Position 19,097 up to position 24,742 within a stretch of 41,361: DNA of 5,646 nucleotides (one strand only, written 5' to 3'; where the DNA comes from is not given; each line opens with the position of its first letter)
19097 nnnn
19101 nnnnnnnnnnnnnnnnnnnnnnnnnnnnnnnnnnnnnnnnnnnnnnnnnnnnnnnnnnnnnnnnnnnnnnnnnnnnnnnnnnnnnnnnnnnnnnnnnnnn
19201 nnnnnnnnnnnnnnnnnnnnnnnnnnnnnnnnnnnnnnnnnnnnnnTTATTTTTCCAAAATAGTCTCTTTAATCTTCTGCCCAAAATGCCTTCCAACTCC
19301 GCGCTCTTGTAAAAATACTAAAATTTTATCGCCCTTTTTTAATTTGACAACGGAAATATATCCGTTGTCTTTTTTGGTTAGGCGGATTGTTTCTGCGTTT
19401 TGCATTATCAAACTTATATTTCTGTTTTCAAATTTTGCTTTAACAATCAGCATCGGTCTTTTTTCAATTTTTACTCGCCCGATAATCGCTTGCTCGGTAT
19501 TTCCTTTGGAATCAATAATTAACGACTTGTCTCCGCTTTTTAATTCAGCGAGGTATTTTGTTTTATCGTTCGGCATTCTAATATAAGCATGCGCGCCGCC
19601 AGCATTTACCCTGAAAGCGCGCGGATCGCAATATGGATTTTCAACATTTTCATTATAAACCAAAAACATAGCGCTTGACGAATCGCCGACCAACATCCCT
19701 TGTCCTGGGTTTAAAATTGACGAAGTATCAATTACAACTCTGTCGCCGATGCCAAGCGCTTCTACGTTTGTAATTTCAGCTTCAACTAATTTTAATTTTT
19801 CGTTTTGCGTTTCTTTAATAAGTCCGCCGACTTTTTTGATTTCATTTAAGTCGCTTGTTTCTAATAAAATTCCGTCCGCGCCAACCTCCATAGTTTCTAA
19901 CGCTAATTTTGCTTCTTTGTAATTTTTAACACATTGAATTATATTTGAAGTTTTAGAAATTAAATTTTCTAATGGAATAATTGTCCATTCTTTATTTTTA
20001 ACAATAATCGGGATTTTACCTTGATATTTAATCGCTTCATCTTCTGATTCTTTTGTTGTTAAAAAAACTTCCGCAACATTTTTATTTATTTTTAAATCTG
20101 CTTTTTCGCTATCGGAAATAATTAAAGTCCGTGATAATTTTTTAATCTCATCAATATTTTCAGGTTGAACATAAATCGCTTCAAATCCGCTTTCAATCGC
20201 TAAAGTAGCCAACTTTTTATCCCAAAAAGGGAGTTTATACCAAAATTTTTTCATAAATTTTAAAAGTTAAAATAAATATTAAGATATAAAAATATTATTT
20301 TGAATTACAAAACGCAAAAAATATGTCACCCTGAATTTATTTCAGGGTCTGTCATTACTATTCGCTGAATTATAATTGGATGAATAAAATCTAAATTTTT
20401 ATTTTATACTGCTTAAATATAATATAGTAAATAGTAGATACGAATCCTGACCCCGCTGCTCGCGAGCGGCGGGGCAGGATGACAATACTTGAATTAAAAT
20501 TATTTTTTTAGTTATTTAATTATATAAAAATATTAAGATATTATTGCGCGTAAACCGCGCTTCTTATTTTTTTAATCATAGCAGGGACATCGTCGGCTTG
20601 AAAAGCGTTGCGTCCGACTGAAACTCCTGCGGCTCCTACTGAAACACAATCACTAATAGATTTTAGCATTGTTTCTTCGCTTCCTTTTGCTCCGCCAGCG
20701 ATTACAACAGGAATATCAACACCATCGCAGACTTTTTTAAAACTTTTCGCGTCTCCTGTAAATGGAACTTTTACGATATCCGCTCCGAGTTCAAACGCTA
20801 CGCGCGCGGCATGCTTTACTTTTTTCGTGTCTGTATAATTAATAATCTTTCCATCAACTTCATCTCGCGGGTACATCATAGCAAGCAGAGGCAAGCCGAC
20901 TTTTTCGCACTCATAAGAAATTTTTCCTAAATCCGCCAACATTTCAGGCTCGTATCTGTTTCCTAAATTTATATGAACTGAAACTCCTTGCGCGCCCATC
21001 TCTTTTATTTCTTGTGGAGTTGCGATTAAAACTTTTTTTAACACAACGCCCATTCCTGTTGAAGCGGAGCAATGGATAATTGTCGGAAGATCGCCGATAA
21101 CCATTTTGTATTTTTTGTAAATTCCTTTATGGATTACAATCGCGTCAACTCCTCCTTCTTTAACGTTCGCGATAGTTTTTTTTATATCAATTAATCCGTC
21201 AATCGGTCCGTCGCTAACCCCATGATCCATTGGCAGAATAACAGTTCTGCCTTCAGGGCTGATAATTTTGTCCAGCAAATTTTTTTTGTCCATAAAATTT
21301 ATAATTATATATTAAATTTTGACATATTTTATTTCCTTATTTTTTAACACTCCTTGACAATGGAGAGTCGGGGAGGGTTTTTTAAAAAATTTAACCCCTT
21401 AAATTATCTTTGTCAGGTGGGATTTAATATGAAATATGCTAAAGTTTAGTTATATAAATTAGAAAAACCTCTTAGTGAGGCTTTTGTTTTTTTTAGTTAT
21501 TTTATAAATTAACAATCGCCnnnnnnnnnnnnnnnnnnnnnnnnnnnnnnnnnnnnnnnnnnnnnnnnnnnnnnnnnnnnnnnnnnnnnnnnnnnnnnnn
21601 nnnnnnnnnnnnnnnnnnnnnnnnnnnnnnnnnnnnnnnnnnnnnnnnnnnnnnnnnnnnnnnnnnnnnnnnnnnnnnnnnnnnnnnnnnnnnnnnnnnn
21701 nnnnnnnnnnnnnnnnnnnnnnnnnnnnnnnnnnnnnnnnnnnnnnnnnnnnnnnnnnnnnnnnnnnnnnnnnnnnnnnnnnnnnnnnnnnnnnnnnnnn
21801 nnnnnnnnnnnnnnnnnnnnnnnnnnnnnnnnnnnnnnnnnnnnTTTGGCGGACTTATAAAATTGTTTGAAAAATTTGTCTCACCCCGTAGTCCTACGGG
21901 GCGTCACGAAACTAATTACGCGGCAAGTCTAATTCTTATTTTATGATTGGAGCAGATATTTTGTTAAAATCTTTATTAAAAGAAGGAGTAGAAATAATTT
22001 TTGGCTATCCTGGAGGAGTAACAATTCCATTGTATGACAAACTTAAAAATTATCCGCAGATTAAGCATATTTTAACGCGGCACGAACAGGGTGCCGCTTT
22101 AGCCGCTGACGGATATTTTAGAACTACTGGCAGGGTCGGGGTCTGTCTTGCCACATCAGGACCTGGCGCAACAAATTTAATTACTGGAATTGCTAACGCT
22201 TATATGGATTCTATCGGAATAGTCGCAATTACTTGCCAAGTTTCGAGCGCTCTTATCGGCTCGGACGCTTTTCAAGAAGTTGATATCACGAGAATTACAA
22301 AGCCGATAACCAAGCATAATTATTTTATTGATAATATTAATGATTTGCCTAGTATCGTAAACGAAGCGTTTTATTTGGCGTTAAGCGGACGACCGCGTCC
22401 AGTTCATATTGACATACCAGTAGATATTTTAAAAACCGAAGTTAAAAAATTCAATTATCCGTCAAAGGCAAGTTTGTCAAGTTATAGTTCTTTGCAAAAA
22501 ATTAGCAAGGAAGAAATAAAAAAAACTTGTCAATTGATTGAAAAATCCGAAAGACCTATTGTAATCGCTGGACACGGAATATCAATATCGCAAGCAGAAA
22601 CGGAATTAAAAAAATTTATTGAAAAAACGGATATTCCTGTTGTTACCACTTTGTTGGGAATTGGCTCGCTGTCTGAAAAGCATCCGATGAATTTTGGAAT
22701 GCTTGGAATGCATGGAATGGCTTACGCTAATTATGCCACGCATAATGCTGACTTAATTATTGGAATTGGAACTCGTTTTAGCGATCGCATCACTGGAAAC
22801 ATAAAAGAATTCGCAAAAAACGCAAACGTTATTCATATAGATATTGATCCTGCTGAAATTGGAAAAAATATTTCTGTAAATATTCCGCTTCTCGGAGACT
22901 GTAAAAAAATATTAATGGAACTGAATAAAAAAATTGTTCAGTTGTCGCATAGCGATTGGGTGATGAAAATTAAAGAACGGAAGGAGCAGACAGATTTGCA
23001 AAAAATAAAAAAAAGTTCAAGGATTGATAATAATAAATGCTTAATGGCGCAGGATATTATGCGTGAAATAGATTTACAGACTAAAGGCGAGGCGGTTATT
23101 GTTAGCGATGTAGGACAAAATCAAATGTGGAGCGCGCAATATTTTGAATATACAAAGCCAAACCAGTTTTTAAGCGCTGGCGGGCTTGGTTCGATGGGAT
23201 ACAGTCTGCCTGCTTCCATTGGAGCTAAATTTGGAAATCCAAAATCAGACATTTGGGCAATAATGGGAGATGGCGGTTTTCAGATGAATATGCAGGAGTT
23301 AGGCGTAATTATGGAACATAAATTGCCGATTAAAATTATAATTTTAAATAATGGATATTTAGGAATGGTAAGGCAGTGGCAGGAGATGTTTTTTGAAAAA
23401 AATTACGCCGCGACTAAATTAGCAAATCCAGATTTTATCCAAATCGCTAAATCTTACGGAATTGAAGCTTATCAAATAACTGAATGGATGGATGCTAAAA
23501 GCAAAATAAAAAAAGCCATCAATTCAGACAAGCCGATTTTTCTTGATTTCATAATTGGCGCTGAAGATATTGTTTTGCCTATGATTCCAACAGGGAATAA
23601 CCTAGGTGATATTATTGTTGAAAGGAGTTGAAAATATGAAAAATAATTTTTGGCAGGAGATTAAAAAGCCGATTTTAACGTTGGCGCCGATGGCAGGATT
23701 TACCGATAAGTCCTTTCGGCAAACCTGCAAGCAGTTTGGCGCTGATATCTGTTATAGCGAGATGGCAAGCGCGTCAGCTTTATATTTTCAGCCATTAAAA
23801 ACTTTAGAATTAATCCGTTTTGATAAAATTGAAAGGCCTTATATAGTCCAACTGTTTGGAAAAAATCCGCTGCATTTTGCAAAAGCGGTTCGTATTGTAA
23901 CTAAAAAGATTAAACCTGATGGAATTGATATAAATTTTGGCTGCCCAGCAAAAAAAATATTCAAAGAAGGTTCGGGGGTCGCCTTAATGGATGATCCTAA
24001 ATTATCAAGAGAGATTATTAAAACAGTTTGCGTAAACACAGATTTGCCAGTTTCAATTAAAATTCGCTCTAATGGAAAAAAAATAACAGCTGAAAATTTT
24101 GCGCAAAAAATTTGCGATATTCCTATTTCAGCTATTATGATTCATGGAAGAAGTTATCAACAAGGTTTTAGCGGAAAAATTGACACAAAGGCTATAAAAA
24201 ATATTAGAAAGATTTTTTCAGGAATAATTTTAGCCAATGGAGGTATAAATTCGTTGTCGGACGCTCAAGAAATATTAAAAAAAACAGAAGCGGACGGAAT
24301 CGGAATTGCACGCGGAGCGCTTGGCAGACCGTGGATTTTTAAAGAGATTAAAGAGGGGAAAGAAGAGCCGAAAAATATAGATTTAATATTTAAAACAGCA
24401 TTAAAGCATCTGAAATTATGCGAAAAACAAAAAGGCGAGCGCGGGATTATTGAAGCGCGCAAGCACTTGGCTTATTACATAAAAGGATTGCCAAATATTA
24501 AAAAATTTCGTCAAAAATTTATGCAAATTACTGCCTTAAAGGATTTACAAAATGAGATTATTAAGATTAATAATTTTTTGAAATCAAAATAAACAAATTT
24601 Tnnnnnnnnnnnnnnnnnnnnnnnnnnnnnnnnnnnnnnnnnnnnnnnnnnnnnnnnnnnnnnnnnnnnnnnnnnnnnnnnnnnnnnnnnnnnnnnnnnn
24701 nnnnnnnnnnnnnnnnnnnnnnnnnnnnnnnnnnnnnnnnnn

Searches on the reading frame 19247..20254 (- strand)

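Call 75: search_protein_families(library=pfam, proteins=[window:19247-20254:-], max_evalue=0.0001)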
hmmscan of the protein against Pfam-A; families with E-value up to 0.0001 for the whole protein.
window:19247-20254:- (335 aa): 1 family
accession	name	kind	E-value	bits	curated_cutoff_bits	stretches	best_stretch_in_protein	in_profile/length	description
PF01959.21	DHQS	-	4.2e-113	378.2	22.2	1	3-335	2-344/344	3-dehydroquinate synthase II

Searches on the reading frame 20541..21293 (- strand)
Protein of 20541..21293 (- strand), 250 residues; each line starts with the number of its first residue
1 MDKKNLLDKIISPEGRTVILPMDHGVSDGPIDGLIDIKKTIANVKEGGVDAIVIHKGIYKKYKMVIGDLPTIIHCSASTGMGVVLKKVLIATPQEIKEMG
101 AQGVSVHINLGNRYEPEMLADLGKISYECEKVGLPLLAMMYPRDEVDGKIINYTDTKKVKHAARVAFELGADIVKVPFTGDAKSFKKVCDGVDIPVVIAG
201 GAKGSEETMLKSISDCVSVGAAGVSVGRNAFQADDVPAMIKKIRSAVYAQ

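Call 75: search_protein_families(library=pfam, proteins=[window:20541-21293:-], max_evalue=0.0001)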
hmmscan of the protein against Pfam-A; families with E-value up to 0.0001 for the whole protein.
window:20541-21293:- (250 aa): 1 family
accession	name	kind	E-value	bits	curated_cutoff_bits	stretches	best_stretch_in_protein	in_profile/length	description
PF01791.15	DeoC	-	1.6e-50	172.3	23.8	1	17-233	1-229/229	DeoC/LacD family aldolase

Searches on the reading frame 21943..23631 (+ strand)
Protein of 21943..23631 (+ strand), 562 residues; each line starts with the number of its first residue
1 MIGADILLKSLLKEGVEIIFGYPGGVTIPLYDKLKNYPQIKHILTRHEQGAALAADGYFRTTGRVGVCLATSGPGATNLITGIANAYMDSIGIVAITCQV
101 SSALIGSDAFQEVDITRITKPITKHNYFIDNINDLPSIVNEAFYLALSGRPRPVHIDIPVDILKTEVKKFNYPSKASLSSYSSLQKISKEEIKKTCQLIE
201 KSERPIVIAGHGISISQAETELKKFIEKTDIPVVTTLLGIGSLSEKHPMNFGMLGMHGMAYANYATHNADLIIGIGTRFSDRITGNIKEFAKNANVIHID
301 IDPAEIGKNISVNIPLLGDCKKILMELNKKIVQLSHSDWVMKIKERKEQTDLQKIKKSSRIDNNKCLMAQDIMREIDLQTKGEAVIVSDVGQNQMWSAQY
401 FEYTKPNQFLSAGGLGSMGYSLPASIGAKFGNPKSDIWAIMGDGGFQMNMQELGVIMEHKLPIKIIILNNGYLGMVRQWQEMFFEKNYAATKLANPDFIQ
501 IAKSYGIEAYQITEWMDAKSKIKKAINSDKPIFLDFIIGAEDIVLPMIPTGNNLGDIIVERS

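Call 75: search_protein_families(library=pfam, proteins=[window:21943-23631:+], max_evalue=0.0001)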
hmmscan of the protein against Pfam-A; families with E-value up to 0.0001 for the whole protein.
window:21943-23631:+ (562 aa): 4 families
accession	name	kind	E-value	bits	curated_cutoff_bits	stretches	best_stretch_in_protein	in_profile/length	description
PF02775.26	TPP_enzyme_C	-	8.4e-52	175.4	21.9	1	389-536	1-151/151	Thiamine pyrophosphate enzyme, C-terminal TPP binding domain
PF00205.28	TPP_enzyme_M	-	6.1e-49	165.7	30.4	1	192-327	1-137/137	Thiamine pyrophosphate enzyme, central domain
PF02776.23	TPP_enzyme_N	-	6.7e-38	129.6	26.8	1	2-116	2-117/119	Thiamine pyrophosphate enzyme, N-terminal TPP binding domain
PF02552.22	CO_dh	-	1.8e-06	28.3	21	1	187-300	19-139/168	CO dehydrogenase beta subunit/acetyl-CoA synthase epsilon subunit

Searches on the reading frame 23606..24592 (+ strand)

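Call 75: search_protein_families(library=pfam, proteins=[window:23606-24592:+], max_evalue=0.0001)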
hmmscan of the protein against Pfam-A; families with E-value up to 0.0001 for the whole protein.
window:23606-24592:+ (328 aa): 1 family
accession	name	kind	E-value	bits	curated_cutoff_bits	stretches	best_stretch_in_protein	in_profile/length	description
PF01207.24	Dus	-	2.6e-69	234.2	20.4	1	25-318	1-302/311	Dihydrouridine synthase (Dus)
